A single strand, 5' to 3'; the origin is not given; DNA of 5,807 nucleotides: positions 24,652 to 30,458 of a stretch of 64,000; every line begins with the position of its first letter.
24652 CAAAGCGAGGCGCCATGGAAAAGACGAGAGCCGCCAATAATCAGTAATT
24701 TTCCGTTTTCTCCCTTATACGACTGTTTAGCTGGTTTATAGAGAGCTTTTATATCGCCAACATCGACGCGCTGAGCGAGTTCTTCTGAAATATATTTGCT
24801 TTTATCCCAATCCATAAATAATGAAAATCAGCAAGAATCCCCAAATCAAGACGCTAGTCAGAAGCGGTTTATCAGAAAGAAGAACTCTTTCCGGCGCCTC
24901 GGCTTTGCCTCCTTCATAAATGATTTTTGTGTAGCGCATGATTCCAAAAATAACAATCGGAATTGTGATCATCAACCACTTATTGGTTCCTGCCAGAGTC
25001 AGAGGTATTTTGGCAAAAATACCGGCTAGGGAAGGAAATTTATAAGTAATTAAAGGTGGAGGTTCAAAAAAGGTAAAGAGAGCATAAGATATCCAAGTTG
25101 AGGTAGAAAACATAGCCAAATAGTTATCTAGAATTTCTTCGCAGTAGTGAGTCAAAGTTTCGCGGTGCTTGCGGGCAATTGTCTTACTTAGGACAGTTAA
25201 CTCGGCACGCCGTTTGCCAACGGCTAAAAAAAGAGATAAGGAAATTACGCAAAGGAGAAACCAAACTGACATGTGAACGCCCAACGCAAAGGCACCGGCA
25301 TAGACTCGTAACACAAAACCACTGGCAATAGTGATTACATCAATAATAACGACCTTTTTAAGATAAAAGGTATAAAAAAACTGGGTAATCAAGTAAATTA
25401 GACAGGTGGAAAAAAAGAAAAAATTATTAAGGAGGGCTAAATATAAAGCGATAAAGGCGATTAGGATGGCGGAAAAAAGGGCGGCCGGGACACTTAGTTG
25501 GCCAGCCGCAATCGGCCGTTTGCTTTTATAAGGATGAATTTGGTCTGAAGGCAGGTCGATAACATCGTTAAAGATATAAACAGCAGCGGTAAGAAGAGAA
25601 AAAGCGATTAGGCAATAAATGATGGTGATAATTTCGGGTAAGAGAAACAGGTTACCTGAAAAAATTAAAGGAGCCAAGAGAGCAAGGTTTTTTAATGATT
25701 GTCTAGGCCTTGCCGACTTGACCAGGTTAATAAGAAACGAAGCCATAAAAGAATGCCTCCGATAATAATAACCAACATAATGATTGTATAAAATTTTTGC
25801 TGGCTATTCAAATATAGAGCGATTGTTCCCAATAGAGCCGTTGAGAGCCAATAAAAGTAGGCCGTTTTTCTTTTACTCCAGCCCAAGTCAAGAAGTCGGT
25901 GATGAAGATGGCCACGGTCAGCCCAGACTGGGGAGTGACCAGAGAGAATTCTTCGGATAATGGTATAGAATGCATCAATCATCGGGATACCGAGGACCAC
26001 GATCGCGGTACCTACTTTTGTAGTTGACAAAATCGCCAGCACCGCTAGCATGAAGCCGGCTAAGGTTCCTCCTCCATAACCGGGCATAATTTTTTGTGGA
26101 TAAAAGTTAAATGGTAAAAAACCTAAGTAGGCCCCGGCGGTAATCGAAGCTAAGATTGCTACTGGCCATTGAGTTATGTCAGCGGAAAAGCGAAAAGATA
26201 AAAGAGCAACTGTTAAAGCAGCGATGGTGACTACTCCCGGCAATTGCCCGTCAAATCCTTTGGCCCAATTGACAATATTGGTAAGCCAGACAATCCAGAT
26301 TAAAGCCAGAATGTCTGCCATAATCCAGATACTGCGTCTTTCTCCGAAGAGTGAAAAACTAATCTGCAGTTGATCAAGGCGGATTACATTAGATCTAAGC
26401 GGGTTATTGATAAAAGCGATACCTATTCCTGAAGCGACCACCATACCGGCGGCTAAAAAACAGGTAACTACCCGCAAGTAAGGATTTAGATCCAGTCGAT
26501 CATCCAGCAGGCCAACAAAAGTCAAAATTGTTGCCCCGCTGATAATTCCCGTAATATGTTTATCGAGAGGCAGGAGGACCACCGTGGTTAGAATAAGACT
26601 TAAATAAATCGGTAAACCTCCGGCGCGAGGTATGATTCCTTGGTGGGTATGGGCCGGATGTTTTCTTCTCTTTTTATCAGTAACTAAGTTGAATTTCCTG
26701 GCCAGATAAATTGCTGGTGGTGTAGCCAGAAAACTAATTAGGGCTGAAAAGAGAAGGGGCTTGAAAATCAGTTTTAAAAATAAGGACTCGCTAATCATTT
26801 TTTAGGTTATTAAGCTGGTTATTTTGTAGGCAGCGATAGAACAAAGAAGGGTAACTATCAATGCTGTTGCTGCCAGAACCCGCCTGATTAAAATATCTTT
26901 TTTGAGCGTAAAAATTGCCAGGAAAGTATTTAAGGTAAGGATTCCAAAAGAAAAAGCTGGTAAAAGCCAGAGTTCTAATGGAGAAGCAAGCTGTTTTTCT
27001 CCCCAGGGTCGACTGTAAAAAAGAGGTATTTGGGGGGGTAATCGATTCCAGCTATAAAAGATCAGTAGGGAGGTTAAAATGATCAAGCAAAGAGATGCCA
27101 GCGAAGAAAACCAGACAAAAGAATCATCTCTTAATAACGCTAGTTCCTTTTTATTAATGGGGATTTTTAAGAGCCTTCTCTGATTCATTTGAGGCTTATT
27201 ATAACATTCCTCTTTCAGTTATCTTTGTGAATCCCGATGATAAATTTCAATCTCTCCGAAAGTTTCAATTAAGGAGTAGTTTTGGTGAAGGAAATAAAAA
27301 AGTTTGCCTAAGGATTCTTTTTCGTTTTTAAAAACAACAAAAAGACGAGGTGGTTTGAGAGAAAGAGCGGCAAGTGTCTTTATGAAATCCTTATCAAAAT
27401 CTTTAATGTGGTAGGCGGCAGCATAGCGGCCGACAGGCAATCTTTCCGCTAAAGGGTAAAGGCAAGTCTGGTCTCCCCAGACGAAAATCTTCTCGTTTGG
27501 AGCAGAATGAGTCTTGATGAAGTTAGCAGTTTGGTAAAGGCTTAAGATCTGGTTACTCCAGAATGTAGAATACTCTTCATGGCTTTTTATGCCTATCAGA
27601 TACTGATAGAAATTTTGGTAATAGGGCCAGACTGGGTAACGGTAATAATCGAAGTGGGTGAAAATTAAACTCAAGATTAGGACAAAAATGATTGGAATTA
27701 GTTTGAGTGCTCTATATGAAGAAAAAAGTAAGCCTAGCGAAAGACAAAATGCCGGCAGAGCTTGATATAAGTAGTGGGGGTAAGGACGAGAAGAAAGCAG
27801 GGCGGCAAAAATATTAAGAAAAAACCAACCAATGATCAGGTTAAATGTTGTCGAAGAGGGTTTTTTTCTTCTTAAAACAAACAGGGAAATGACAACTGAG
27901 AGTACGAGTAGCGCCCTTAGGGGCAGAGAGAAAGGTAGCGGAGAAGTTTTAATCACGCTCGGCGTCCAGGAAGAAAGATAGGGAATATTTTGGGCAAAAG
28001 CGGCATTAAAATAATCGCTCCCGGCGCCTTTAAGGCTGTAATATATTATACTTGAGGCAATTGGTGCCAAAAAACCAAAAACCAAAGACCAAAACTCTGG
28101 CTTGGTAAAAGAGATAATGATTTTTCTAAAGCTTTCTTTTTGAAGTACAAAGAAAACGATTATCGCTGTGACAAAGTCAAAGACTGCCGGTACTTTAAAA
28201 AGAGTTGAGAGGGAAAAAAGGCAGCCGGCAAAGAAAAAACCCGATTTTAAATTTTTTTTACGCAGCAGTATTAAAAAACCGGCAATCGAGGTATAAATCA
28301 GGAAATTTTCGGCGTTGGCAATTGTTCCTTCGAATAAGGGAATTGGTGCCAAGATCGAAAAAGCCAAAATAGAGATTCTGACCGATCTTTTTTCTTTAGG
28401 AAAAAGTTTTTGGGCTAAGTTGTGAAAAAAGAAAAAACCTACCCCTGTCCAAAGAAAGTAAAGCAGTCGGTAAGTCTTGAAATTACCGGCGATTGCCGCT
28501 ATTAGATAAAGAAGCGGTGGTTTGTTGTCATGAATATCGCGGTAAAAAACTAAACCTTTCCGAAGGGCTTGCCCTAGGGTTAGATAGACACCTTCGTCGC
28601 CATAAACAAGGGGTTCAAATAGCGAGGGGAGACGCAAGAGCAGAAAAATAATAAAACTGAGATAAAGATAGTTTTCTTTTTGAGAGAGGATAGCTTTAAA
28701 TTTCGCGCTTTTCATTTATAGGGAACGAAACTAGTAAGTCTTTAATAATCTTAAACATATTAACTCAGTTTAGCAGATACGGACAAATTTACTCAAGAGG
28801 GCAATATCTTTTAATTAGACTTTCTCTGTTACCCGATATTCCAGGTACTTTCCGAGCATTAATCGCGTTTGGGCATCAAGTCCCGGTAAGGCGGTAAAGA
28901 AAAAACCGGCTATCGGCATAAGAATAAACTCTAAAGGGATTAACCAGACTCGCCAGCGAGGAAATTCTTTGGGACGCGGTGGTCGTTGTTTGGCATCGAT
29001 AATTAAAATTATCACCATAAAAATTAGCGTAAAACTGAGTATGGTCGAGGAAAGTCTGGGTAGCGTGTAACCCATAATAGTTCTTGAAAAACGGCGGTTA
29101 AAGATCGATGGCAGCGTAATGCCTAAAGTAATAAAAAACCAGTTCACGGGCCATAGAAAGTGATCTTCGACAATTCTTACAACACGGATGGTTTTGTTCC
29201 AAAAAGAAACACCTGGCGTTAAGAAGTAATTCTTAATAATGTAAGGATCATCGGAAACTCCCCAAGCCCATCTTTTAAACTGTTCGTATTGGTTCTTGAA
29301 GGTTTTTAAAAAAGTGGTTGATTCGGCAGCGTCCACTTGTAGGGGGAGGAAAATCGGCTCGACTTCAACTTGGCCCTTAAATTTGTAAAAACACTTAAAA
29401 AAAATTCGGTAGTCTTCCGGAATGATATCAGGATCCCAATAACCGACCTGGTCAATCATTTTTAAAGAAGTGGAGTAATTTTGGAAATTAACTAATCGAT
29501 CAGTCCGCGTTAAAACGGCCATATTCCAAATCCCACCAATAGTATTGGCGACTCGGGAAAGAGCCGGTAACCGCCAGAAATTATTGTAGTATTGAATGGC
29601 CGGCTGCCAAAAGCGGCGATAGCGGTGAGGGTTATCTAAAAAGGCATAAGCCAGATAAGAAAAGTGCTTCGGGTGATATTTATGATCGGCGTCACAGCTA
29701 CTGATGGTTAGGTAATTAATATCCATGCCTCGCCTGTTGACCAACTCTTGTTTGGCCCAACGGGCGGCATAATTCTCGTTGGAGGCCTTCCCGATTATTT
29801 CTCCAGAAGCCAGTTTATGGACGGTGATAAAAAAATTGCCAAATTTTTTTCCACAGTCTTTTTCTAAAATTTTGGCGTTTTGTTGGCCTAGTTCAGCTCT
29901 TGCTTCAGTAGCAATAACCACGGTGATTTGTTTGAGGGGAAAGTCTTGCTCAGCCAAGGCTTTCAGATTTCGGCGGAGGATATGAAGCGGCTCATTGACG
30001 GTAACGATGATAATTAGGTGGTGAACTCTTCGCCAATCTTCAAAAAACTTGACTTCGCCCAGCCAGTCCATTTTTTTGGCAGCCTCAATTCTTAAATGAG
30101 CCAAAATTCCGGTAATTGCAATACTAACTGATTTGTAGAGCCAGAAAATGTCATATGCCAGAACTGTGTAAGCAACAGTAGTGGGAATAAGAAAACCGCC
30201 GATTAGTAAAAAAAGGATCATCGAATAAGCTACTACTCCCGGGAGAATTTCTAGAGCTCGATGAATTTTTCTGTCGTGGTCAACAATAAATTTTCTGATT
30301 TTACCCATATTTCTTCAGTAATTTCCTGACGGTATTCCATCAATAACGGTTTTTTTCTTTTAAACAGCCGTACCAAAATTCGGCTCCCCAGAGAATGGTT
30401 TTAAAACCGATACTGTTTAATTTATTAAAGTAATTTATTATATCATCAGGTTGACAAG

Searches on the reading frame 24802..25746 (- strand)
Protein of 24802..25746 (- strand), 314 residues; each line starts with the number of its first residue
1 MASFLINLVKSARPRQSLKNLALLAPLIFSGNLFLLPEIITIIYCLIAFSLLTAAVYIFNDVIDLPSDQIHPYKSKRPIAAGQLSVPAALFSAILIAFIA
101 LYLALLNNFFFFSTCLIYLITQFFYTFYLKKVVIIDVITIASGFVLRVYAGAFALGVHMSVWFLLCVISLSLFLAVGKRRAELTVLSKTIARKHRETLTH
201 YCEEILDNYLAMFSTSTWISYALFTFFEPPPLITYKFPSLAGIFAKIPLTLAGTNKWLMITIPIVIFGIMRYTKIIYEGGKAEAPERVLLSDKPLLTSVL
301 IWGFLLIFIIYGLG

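Call 9: search_protein_families(library=pfam, proteins=[window:24802-25746:-], max_evalue=0.001)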
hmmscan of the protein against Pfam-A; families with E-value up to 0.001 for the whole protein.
window:24802-25746:- (314 aa): 1 family
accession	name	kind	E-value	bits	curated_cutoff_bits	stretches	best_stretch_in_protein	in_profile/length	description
PF01040.23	UbiA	-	1e-19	71.3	34.2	1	38-218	18-200/250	UbiA prenyltransferase family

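Call 26: search_protein_families(library=ncbifam, proteins=[window:24802-25746:-], max_evalue=0.01)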
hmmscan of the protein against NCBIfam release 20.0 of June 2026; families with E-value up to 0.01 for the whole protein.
window:24802-25746:- (314 aa): 15 families
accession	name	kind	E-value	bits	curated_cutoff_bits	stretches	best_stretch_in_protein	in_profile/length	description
NF008978.0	PRK12324.1-4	equivalog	1.4e-57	195.1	207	2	7-226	34-254/322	decaprenyl-phosphate phosphoribosyltransferase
NF008977.0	PRK12324.1-2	equivalog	4.5e-57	193.7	234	1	8-311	5-288/297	decaprenyl-phosphate phosphoribosyltransferase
NF006088.0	PRK08238.1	equivalog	6.8e-45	153.6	351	1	7-192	194-379/482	UbiA family prenyltransferase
NF008976.0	PRK12324.1-1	equivalog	3.6e-39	135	474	1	5-302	18-295/306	decaprenyl-phosphate phosphoribosyltransferase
NF009523.0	PRK12884.1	equivalog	2.5e-12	46.6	269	1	36-171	34-166/279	prenyltransferase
TIGR01473.1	cyoE_ctaB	equivalog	2.3e-09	37.4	210.3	1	37-139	32-136/281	heme o synthase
NF009522.0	PRK12883.1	equivalog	7.3e-08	32.2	353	1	36-156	33-151/279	geranylgeranylglycerol-phosphate geranylgeranyltransferase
TIGR01475.1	ubiA_other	subfamily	8.8e-08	31.9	180.8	1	26-173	19-170/282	UbiA-like polyprenyltransferase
NF009521.0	PRK12882.1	equivalog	8.6e-06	25.2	296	1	43-168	42-166/280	geranylgeranylglycerol-phosphate geranylgeranyltransferase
NF003349.0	PRK04375.1-2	equivalog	5.5e-05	22.5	246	1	37-138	56-159/318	heme o synthase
NF003348.0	PRK04375.1-1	equivalog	6.3e-05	22.5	285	1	39-148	36-148/292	heme o synthase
NF035940.1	prenyl_rel_EboC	equivalog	8.6e-05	22.1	250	1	38-140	37-137/292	UbiA-like protein EboC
TIGR01474.1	ubiA_proteo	equivalog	0.00011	21.8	275.45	1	35-151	36-151/282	4-hydroxybenzoate octaprenyltransferase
NF005742.0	PRK07566.1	equivalog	0.00038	19.6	313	1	40-167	65-195/315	chlorophyll synthase ChlG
NF009609.0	PRK13106.1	equivalog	0.00073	19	349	1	37-159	46-168/301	prenyltransferase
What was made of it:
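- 24802..25746 (-): UbiA-family enzyme resembling polyprenyl-phosphate 5-phosphoribosyltransferase (DPPRS/PPPRS). Candidate maker of the lipid-linked pentose donor. NCBIfam PRK12324 1.4e-57, 195 bits, just under the 207 cutoff (call 26).
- On Polyprenyl-phosphate 5-phosphoribosyltransferase, DPPRS/PPPRS (24802): NCBIfam equivalogs score 195.1 and 193.7 bits, just under the cutoffs of 207 and 234 (call 26).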

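Call 75: search_solved_structures(query=window:24802-25746:-, max_evalue=0.01, show_alignments=1)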
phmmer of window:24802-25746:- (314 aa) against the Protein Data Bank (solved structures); distinct sequences matched with E-value up to 0.01: 2.
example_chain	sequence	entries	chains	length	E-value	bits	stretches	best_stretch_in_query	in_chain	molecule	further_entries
8j8j_D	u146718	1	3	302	2.8e-30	109.1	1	3-226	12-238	Decaprenyl-phosphate phosphoribosyltransferase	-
8j8k_A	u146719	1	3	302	1.1e-22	84.2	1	3-226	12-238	Decaprenyl-phosphate phosphoribosyltransferase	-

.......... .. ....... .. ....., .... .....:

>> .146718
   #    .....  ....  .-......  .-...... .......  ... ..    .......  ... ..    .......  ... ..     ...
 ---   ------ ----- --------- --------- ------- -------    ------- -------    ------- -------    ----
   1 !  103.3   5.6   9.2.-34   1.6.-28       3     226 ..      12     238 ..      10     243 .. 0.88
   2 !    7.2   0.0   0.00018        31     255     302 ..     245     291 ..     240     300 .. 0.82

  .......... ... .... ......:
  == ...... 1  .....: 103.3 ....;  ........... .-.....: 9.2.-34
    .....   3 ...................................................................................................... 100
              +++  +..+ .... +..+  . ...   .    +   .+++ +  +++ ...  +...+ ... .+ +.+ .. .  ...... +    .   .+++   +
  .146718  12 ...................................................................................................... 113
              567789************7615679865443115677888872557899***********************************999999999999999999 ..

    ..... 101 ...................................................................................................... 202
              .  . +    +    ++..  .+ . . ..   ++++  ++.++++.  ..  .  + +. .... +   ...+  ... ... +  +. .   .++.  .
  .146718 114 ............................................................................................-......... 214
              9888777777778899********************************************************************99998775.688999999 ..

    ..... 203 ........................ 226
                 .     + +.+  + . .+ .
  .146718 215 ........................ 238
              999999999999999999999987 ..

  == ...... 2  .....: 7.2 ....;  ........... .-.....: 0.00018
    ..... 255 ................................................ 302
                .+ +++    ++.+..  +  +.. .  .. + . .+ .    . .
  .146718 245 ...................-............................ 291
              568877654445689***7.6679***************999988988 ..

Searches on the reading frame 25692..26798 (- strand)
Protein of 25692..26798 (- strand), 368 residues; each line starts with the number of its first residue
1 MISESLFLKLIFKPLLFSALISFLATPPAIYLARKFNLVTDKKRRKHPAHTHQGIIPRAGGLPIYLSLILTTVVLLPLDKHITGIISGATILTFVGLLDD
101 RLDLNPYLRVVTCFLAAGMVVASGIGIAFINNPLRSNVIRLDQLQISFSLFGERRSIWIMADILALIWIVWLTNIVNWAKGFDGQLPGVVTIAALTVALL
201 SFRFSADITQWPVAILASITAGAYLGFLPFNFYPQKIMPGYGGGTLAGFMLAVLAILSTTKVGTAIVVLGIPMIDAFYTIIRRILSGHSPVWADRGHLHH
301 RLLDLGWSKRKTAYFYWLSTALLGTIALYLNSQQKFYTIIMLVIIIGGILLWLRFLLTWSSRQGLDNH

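Call 9: search_protein_families(library=pfam, proteins=[window:25692-26798:-], max_evalue=0.001)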
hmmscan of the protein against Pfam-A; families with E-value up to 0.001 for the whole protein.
window:25692-26798:- (368 aa): 1 family
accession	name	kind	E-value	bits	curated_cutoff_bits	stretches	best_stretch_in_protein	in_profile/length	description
PF00953.26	Glycos_transf_4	-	4.4e-24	85.7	27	1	83-258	2-159/160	Glycosyl transferase family 4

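Call 26: search_protein_families(library=ncbifam, proteins=[window:25692-26798:-], max_evalue=0.01)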
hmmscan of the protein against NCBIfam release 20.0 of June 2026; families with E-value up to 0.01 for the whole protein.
window:25692-26798:- (368 aa): 3 families
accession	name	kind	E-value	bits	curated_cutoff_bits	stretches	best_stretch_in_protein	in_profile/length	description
TIGR02380.1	ECA_wecA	exception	2.7e-27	95.8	326.05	1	22-349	7-326/346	UDP-N-acetylglucosamine--undecaprenyl-phosphate N-acetylglucosaminephosphotransferase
NF053644.1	MraY_archaea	equivalog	2.3e-17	63.3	450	1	161-328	182-340/340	pseudomurein biosynthesis MraY family phospho-N-acetylmuramoyl-pentapeptide-transferase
TIGR00445.1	mraY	equivalog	1.2e-12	48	192.05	1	44-328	22-315/321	phospho-N-acetylmuramoyl-pentapeptide-transferase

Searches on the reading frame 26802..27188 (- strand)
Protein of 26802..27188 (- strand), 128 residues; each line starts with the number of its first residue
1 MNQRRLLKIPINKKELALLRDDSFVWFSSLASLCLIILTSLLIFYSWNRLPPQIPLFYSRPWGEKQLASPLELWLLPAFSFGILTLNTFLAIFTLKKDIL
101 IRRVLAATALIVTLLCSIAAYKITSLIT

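Call 9: search_protein_families(library=pfam, proteins=[window:26802-27188:-], max_evalue=0.001)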
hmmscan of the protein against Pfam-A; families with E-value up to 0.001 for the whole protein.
window:26802-27188:- (128 aa): 0 families

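Call 26: search_protein_families(library=ncbifam, proteins=[window:26802-27188:-], max_evalue=0.01)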
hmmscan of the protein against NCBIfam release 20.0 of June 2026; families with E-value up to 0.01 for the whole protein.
window:26802-27188:- (128 aa): 0 families

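Call 50: search_protein_families(library=pfam, proteins=[window:26802-27188:-], max_evalue=1)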
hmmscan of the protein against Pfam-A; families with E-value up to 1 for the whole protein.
window:26802-27188:- (128 aa): 4 families
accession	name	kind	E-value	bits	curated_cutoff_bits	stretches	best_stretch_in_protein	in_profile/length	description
PF19395.4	DUF5970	-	0.031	15.3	25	1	74-121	30-74/77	Family of unknown function (DUF5970)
PF16192.10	PMT_4TMC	-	0.086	12.8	32.4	0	76-126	128-181/202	C-terminal four TMM region of protein-O-mannosyltransferase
PF07853.16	DUF1648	-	0.16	12.1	28.7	1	35-55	2-22/49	Domain of unknown function (DUF1648)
PF02656.20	DUF202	-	0.24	12.3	23.4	0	17-49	26-61/68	Domain of unknown function (DUF202)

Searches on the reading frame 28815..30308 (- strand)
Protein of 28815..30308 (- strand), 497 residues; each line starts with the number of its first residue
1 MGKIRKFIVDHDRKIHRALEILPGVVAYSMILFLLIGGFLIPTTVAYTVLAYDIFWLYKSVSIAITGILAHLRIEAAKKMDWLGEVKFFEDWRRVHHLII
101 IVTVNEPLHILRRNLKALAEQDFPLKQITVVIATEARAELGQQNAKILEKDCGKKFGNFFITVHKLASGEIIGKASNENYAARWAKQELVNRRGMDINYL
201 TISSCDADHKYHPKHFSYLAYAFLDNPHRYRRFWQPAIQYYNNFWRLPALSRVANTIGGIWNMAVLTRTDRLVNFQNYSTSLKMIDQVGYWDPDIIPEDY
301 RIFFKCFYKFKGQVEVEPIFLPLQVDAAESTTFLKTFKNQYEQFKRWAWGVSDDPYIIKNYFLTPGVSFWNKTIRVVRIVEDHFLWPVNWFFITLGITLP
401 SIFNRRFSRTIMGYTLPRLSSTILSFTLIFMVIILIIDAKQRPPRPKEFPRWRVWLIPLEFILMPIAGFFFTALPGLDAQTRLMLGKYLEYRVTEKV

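Call 9: search_protein_families(library=pfam, proteins=[window:28815-30308:-], max_evalue=0.001)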
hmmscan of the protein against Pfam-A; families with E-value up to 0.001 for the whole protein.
window:28815-30308:- (497 aa): 2 families
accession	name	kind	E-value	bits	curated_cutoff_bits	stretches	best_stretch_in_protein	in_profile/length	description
PF13632.12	Glyco_trans_2_3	-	6.1e-09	36.4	27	1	206-433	6-197/198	Glycosyl transferase family group 2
PF00535.33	Glycos_transf_2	-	0.00062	20.2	23.3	0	99-248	2-128/168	Glycosyl transferase family 2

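Call 26: search_protein_families(library=ncbifam, proteins=[window:28815-30308:-], max_evalue=0.01)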
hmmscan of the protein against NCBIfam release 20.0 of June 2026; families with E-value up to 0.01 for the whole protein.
window:28815-30308:- (497 aa): 1 family
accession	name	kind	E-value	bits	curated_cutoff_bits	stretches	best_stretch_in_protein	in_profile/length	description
TIGR03937.1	PgaC_IcaA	equivalog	0.00048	19.2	422.3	1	284-440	211-356/407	poly-beta-1,6-N-acetyl-D-glucosamine synthase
